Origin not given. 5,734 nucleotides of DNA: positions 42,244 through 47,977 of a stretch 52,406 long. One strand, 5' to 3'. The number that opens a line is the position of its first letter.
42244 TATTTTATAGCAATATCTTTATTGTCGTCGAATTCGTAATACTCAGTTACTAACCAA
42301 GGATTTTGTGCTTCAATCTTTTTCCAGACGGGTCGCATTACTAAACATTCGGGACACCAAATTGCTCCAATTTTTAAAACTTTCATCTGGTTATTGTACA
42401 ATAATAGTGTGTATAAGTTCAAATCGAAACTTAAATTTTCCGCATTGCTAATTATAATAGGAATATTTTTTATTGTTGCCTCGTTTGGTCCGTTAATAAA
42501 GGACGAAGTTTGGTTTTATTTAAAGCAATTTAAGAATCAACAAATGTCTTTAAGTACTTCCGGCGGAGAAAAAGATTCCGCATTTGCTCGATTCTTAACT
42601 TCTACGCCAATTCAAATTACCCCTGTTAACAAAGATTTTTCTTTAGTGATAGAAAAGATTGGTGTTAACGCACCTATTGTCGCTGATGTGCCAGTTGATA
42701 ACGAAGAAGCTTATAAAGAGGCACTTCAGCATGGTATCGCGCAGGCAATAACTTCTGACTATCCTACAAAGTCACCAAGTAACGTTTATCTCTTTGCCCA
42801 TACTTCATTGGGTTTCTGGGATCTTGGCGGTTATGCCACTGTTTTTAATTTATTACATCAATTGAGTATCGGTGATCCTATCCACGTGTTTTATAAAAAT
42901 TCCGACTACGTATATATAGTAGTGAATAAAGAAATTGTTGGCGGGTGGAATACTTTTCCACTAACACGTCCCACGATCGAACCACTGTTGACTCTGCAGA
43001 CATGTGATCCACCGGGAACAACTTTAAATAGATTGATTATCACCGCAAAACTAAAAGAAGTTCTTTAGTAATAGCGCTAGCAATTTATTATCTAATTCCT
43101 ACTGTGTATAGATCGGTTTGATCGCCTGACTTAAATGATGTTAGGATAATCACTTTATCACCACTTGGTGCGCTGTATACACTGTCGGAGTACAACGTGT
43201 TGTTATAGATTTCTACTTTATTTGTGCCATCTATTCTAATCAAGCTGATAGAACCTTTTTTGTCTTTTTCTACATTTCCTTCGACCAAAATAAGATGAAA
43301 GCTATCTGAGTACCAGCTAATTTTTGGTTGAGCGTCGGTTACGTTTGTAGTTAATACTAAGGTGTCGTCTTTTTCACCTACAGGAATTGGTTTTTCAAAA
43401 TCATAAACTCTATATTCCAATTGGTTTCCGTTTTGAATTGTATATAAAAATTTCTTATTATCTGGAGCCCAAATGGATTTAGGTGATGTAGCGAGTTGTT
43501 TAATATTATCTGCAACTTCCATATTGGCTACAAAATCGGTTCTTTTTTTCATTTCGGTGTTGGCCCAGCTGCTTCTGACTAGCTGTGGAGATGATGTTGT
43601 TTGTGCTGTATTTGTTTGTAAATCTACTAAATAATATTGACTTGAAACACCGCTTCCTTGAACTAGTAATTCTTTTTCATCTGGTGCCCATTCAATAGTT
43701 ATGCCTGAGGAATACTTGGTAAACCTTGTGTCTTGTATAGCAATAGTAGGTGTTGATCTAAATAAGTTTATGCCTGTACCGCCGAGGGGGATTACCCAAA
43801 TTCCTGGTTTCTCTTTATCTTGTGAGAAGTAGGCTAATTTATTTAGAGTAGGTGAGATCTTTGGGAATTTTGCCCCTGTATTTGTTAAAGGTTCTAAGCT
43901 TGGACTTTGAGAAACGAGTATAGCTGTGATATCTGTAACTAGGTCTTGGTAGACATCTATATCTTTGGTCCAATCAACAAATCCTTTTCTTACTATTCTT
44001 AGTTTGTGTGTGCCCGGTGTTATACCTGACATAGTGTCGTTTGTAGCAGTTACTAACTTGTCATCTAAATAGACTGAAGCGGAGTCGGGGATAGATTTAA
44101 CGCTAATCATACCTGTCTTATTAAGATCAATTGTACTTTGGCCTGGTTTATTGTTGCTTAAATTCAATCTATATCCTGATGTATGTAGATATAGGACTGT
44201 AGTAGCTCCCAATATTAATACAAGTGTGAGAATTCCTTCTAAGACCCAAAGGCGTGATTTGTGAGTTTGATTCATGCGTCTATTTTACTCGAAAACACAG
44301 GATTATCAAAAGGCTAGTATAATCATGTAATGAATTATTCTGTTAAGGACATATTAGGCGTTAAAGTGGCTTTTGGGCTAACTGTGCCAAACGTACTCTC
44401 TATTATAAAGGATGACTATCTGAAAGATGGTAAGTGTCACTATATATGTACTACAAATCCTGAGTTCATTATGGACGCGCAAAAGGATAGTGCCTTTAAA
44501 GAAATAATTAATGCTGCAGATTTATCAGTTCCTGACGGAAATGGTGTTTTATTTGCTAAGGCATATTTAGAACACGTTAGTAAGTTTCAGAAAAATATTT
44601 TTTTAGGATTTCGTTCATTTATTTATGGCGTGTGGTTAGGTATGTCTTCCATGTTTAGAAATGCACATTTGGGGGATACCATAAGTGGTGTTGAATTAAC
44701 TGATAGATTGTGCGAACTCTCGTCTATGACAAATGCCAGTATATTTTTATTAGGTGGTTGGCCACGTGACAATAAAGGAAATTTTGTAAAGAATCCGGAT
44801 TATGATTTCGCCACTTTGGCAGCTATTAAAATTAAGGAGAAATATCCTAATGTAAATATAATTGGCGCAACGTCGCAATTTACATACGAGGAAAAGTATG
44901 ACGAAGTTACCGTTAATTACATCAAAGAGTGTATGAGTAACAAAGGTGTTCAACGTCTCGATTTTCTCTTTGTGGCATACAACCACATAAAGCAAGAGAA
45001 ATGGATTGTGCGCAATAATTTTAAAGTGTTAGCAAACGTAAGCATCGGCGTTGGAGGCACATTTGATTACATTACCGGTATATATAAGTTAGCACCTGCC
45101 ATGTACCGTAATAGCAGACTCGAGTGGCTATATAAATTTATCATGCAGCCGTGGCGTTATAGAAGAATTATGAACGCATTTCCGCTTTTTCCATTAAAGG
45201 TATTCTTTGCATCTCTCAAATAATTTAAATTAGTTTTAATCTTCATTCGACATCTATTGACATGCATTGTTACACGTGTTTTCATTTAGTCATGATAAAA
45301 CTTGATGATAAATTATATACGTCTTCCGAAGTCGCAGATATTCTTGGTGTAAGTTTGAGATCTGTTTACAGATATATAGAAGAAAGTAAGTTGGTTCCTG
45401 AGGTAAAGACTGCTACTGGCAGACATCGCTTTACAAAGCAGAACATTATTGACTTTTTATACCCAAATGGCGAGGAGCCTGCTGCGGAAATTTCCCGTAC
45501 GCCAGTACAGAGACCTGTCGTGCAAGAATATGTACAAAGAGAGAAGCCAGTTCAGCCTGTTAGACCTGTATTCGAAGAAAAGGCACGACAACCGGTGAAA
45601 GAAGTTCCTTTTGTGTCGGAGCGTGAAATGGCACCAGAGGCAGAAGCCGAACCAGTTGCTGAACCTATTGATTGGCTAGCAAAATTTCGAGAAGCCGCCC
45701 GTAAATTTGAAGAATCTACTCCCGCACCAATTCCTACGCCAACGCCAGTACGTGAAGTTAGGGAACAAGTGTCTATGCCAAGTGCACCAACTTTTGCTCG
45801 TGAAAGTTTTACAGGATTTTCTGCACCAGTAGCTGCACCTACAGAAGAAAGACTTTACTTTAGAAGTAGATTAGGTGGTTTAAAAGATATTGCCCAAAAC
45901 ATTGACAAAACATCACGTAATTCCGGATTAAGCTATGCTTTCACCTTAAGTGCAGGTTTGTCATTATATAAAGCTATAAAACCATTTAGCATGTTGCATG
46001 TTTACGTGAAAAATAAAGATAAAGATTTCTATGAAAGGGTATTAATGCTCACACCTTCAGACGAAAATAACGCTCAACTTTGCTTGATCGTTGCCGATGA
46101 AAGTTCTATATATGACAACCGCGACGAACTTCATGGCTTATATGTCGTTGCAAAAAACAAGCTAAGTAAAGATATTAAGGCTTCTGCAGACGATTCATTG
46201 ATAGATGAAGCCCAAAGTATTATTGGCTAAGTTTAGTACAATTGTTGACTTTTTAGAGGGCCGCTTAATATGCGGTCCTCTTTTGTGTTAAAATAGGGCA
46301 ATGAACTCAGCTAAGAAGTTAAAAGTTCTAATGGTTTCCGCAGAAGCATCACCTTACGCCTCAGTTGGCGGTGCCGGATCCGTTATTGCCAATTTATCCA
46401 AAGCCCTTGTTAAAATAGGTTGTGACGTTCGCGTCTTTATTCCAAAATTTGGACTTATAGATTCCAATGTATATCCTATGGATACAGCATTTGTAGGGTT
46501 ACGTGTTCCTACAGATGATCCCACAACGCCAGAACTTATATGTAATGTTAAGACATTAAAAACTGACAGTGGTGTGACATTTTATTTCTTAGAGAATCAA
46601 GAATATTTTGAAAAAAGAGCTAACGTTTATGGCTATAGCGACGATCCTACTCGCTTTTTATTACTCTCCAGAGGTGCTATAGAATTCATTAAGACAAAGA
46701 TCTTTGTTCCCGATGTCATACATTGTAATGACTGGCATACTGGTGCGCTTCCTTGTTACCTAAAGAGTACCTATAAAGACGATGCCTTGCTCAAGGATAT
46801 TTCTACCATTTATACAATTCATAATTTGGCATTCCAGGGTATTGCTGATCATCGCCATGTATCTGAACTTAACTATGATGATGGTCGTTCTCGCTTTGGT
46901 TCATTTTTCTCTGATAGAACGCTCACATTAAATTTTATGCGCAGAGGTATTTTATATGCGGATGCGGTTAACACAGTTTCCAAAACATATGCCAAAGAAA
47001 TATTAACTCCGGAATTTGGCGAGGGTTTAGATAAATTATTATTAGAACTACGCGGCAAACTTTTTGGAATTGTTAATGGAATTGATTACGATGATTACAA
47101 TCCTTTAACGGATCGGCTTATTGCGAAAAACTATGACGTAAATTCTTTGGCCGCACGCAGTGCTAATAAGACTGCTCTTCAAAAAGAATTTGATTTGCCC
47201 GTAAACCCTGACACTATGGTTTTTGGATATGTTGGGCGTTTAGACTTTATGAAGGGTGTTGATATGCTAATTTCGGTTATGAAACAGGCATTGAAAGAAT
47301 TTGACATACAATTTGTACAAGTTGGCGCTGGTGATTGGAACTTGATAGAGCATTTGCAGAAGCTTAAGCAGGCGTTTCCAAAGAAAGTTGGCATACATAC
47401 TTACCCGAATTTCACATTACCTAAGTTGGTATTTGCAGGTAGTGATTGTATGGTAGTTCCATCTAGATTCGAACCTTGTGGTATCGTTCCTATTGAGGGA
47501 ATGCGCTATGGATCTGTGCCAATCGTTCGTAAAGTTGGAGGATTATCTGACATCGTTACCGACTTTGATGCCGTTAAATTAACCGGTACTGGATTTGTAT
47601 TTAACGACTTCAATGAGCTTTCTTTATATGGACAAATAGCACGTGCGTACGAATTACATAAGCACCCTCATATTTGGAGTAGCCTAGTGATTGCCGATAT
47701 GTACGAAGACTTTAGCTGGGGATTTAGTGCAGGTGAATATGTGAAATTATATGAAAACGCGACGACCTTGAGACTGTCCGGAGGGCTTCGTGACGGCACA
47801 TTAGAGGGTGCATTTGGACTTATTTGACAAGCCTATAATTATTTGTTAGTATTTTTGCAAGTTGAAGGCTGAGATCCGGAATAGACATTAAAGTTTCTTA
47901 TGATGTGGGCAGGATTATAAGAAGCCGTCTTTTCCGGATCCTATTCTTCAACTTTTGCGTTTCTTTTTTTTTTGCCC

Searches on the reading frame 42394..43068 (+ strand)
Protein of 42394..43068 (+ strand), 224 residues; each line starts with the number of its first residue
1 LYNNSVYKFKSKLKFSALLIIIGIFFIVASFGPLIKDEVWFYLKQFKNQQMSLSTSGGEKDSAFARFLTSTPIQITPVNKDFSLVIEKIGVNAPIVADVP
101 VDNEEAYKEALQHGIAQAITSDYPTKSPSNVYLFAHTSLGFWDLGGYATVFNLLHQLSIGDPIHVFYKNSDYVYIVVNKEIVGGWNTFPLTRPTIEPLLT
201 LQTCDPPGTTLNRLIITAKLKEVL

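Call 58: search_protein_families(library=pfam, proteins=[window:42394-43068:+], max_evalue=0.00001)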
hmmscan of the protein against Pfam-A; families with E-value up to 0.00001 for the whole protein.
window:42394-43068:+ (224 aa): 1 family
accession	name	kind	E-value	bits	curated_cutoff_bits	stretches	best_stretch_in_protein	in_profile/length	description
PF04203.18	Sortase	-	5e-15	55.8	26.6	1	84-220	1-124/125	Sortase domain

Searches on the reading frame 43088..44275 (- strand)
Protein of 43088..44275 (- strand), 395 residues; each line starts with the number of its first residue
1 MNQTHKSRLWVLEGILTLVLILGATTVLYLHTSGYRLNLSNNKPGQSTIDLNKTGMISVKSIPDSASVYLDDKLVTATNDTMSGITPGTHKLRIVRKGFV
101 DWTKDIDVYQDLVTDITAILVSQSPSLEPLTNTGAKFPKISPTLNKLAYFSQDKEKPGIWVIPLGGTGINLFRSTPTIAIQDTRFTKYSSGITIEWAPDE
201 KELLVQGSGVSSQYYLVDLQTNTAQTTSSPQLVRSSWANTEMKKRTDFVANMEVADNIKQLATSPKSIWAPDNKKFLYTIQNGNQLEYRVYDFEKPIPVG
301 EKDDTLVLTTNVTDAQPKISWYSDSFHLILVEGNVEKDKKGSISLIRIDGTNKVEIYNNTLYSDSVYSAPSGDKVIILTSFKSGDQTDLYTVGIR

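Call 58: search_protein_families(library=pfam, proteins=[window:43088-44275:-], max_evalue=0.00001)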
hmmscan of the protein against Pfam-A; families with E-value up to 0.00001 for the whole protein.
window:43088-44275:- (395 aa): 1 family
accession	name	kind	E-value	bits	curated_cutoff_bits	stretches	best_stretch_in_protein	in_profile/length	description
PF08308.17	PEGA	-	1.2e-12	48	20.8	1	55-120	2-67/71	PEGA domain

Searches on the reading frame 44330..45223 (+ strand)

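Call 58: search_protein_families(library=pfam, proteins=[window:44330-45223:+], max_evalue=0.00001)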
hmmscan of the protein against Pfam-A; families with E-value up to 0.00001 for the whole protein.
window:44330-45223:+ (297 aa): 1 family
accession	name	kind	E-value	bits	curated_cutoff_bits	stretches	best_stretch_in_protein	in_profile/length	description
PF03808.19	Glyco_tran_WecG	-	1.4e-28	100.2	27.4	1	107-280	15-167/168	Glycosyl transferase WecG/TagA/CpsF family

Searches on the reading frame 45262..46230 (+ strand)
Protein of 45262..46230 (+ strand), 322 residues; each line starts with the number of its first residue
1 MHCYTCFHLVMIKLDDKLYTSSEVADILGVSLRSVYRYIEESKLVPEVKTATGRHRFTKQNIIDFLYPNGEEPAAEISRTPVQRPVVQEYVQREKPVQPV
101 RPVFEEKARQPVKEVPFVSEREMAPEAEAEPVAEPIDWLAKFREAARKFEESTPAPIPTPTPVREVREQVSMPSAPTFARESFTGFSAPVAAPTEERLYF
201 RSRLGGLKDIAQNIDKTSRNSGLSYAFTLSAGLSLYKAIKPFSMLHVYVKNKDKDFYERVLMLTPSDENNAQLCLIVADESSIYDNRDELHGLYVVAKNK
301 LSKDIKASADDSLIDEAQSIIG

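Call 58: search_protein_families(library=pfam, proteins=[window:45262-46230:+], max_evalue=0.00001)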
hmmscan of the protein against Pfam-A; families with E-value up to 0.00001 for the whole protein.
window:45262-46230:+ (322 aa): 2 families
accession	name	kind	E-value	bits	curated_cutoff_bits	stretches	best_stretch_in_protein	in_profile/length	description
PF12728.13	HTH_17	-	2.8e-08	34.3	27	1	18-66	1-47/51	Helix-turn-helix domain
PF13411.12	MerR_1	-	9.8e-06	26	21.6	0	19-62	1-43/69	MerR HTH family regulatory protein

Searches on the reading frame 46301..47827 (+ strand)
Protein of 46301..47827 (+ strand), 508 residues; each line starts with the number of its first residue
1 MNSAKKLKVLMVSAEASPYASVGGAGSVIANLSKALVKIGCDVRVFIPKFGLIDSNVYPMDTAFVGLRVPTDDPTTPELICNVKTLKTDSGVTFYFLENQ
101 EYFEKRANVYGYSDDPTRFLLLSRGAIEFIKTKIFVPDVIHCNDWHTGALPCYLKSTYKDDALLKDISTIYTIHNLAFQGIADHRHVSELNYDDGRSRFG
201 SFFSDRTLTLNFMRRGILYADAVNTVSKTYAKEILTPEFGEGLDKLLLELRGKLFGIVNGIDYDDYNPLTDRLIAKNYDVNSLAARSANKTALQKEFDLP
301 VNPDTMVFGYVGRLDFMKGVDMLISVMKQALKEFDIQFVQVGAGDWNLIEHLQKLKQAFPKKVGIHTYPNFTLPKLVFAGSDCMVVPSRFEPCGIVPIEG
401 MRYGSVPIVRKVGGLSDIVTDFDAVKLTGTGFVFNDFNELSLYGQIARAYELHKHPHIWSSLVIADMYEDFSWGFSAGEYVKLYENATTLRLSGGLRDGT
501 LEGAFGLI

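Call 58: search_protein_families(library=pfam, proteins=[window:46301-47827:+], max_evalue=0.00001)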
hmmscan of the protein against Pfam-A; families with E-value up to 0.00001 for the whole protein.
window:46301-47827:+ (508 aa): 5 families
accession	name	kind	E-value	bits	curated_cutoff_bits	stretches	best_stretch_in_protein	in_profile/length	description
PF08323.17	Glyco_transf_5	-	4.6e-71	239.7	22.7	1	8-247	1-237/239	Starch synthase catalytic domain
PF00534.26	Glycos_transf_1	-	1.6e-20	73.8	26.4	1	297-459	7-165/172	Glycosyl transferases group 1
PF13692.12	Glyco_trans_1_4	-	8.5e-15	55.7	27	1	307-442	3-132/142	Glycosyl transferases group 1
PF13439.12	Glyco_transf_4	-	1.3e-09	38.8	28.5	1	22-235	1-149/170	Glycosyltransferase Family 4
PF13579.12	Glyco_trans_4_4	-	6e-06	27.1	29.7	0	23-234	1-142/158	Glycosyl transferase 4-like domain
